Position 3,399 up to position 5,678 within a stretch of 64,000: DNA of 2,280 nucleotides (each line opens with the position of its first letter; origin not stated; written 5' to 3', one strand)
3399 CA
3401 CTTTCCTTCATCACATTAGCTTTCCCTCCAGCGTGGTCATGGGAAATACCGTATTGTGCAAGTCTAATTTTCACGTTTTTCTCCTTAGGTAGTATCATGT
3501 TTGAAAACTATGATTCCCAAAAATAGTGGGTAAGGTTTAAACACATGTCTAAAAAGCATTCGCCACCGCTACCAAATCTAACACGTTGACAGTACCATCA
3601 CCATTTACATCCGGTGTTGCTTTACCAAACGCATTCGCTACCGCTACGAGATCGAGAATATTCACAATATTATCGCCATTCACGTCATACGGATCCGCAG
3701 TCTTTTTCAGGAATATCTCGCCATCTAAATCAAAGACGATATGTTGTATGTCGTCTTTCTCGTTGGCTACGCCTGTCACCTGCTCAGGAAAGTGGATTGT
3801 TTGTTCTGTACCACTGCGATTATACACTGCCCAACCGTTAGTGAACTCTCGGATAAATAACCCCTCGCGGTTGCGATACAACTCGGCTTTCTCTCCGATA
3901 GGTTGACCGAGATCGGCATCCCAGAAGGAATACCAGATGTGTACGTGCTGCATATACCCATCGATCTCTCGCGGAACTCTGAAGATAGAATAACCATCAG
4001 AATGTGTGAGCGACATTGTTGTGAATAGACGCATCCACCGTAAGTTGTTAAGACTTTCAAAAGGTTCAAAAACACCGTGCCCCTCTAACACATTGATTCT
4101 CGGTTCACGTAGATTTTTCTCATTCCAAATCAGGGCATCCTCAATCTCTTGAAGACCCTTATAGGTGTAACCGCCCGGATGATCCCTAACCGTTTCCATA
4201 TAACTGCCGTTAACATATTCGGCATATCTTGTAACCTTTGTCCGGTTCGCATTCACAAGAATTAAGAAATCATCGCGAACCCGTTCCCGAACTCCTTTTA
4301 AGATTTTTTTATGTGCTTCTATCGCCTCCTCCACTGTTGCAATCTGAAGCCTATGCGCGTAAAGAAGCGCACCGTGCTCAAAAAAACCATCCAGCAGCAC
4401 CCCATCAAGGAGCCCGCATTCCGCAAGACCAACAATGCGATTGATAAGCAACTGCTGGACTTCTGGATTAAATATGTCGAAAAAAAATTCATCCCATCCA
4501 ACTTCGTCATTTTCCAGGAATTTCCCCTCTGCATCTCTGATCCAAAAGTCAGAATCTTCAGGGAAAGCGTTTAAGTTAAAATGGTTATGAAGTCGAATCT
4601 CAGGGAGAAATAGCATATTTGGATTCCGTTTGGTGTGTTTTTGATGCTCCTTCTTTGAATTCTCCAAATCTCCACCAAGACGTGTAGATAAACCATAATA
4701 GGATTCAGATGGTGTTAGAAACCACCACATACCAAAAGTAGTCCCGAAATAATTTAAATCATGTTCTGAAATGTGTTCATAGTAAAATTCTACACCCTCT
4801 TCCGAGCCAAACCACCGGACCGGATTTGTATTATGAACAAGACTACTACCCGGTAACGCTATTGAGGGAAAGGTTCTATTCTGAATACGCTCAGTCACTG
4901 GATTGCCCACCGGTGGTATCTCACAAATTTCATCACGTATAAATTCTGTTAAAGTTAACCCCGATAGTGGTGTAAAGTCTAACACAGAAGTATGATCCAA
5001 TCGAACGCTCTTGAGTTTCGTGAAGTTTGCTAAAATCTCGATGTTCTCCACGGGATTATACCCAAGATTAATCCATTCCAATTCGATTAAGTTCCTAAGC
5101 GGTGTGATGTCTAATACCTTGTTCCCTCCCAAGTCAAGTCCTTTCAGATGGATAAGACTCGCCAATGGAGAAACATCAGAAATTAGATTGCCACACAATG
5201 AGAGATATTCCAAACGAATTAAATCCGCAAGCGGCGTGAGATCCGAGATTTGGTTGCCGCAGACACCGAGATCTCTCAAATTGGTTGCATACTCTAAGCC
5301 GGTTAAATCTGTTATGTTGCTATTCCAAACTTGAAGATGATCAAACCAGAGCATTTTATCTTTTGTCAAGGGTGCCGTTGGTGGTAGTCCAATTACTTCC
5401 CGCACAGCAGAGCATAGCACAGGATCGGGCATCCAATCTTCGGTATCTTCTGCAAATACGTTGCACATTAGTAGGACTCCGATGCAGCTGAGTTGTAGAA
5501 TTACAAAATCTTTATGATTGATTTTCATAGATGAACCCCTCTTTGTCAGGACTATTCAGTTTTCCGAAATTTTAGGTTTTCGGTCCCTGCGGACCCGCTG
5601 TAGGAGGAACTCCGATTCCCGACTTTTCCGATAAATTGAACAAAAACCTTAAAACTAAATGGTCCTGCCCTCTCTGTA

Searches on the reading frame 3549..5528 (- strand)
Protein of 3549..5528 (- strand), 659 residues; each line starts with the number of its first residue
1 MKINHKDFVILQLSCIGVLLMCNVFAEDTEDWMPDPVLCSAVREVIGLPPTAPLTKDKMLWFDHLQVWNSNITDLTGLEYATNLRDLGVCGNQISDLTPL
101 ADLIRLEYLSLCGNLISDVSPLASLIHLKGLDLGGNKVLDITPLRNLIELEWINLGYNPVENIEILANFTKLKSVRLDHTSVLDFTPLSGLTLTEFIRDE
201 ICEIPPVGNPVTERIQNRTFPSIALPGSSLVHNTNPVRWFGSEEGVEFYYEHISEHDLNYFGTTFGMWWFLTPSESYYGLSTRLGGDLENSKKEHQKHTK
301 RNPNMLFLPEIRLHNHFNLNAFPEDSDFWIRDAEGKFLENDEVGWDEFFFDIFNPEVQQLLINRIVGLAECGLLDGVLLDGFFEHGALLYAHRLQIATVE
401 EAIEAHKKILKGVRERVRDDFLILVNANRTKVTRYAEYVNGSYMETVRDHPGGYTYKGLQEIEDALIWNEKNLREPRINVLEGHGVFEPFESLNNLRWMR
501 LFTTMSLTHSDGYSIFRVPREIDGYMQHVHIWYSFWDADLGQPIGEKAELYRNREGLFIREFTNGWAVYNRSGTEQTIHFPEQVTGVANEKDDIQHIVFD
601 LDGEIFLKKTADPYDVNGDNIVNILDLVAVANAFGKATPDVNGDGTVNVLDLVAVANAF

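Call 56: search_protein_families(library=pfam, proteins=[window:3549-5528:-], max_evalue=0.00001)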
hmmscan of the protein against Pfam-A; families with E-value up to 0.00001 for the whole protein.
window:3549-5528:- (659 aa): 3 families
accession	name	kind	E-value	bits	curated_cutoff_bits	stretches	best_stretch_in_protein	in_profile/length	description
PF12799.13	LRR_4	-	1e-17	64.2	27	1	105-146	2-44/44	Leucine Rich repeats (2 copies)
PF14885.12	GHL15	-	6.9e-15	56.1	27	1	323-566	41-271/271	Hypothetical glycosyl hydrolase family 15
PF00404.24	Dockerin_1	-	7.6e-07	29.7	22.9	1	614-658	2-55/57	Dockerin type I domain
